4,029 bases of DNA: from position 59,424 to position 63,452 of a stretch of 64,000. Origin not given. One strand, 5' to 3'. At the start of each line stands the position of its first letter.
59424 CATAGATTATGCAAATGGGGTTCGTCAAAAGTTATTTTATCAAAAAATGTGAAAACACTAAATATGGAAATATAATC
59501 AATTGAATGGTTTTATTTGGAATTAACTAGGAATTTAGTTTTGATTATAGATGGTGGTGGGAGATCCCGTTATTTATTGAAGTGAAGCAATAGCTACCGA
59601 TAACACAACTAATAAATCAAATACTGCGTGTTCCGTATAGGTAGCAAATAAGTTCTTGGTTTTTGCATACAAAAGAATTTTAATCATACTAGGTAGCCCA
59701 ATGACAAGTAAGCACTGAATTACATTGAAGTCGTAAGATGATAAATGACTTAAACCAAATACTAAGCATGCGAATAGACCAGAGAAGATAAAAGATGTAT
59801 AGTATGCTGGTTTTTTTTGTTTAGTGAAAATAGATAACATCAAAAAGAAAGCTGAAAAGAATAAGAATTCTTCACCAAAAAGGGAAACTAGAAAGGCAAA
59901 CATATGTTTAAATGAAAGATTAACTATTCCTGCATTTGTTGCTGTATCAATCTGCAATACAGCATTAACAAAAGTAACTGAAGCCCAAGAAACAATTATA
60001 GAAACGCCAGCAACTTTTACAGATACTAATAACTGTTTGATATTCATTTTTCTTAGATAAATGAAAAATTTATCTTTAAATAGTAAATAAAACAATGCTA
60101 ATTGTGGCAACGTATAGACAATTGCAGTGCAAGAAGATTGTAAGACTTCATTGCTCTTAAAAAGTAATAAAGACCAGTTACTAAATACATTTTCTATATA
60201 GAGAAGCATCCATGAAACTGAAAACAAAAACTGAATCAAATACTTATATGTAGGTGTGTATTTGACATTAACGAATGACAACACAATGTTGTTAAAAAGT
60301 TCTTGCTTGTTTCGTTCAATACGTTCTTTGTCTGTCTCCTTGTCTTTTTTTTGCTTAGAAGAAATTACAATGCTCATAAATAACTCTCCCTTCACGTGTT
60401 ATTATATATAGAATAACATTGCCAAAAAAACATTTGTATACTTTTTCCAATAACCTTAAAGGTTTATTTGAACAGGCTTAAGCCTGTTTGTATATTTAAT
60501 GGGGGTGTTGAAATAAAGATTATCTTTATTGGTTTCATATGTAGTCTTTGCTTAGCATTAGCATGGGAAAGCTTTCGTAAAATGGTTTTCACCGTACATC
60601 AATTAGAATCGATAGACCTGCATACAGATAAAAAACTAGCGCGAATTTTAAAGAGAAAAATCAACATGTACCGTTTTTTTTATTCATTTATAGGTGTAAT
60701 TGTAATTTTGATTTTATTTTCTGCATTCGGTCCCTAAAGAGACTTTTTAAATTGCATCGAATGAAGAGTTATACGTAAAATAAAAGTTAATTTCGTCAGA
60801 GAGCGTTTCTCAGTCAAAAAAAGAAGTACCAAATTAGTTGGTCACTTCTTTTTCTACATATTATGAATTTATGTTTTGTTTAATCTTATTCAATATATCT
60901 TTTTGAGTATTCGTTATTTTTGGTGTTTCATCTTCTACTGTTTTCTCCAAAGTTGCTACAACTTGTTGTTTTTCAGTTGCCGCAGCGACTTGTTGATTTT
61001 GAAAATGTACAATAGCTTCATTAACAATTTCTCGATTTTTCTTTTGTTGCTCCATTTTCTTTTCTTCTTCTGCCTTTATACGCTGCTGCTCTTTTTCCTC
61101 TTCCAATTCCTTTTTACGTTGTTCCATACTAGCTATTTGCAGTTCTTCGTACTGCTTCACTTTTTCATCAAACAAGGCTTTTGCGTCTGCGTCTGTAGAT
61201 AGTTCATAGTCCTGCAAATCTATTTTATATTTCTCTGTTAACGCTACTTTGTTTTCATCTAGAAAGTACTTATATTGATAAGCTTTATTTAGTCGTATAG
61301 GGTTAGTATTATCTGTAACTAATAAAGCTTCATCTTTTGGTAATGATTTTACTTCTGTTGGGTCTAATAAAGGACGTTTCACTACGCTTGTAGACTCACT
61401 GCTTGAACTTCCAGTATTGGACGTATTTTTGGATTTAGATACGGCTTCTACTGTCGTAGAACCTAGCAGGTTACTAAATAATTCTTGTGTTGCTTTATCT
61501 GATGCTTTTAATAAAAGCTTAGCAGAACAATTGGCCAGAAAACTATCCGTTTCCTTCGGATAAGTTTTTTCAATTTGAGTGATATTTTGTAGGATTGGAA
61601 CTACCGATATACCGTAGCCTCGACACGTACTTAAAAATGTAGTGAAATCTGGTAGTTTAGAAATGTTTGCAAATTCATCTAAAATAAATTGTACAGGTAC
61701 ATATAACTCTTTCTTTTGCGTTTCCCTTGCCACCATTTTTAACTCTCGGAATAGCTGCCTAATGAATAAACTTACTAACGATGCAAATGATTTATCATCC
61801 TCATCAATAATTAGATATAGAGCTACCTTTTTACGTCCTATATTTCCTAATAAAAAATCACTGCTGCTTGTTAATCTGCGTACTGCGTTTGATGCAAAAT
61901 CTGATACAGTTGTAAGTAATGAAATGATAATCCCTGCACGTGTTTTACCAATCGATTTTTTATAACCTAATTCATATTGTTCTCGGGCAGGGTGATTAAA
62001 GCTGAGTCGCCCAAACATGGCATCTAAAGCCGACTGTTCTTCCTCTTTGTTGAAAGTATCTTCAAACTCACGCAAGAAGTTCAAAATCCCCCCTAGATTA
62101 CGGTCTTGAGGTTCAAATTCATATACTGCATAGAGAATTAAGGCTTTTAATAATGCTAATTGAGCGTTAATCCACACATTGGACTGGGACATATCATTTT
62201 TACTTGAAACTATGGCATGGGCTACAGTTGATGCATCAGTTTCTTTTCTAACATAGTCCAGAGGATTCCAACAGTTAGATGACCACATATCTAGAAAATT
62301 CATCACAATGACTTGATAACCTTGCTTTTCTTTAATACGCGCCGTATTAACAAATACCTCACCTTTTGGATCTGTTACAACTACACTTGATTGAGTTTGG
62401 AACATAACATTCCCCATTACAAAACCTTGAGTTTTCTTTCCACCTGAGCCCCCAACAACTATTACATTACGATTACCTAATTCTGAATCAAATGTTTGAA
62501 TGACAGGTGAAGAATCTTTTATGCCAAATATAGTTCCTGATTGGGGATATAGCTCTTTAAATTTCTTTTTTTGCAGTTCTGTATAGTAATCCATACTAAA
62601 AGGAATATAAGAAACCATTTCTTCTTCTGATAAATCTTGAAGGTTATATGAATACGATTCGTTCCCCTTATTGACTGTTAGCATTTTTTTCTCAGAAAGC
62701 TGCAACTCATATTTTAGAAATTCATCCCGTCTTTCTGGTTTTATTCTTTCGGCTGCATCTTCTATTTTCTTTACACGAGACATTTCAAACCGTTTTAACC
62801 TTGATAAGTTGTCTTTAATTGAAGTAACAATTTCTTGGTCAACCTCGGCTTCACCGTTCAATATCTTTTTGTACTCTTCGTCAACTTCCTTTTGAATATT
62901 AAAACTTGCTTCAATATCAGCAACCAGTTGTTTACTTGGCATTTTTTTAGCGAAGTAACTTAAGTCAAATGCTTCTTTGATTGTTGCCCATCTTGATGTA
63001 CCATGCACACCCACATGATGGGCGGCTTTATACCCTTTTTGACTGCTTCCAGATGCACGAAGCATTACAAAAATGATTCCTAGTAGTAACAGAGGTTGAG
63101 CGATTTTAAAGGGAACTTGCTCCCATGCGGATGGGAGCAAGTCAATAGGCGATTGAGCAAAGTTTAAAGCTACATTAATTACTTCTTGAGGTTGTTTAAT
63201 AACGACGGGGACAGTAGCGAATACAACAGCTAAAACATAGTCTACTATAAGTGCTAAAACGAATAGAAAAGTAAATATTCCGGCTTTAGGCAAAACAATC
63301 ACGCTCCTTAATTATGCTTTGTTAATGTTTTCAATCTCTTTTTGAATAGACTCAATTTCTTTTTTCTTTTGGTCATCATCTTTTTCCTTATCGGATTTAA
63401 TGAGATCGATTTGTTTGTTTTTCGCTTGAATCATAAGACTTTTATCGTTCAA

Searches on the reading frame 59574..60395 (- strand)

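Call 3: search_protein_families(library=pfam, proteins=[window:59574-60395:-], max_evalue=0.1)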
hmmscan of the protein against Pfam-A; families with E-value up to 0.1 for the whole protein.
window:59574-60395:- (273 aa): 1 family
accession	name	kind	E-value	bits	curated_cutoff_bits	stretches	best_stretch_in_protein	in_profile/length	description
PF02517.21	Rce1-like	-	2.7e-05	24.8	22.4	1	164-261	8-92/93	Type II CAAX prenyl endopeptidase Rce1-like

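Call 4: search_protein_families(library=ncbifam, proteins=[window:59574-60395:-], max_evalue=0.1)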
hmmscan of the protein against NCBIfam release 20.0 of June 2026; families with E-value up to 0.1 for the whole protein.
window:59574-60395:- (273 aa): 0 families

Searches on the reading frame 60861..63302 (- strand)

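Call 88: search_protein_families(library=pfam, proteins=[window:60861-63302:-], max_evalue=0.00001)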
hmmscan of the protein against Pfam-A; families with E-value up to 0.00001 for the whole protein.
window:60861-63302:- (813 aa): 3 families
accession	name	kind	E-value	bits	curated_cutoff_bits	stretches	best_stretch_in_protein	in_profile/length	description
PF02534.20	T4SS-DNA_transf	-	2e-99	334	20.1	1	278-694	45-453/468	Type IV secretory system Conjugative DNA transfer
PF12696.13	TraG-D_C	-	2.8e-34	118.2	22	1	536-656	1-126/126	TraM recognition site of TraD and TraG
PF10412.15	TrwB_AAD_bind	-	7.4e-27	94.7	20.5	1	501-668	214-380/387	Type IV secretion-system coupling protein DNA-binding domain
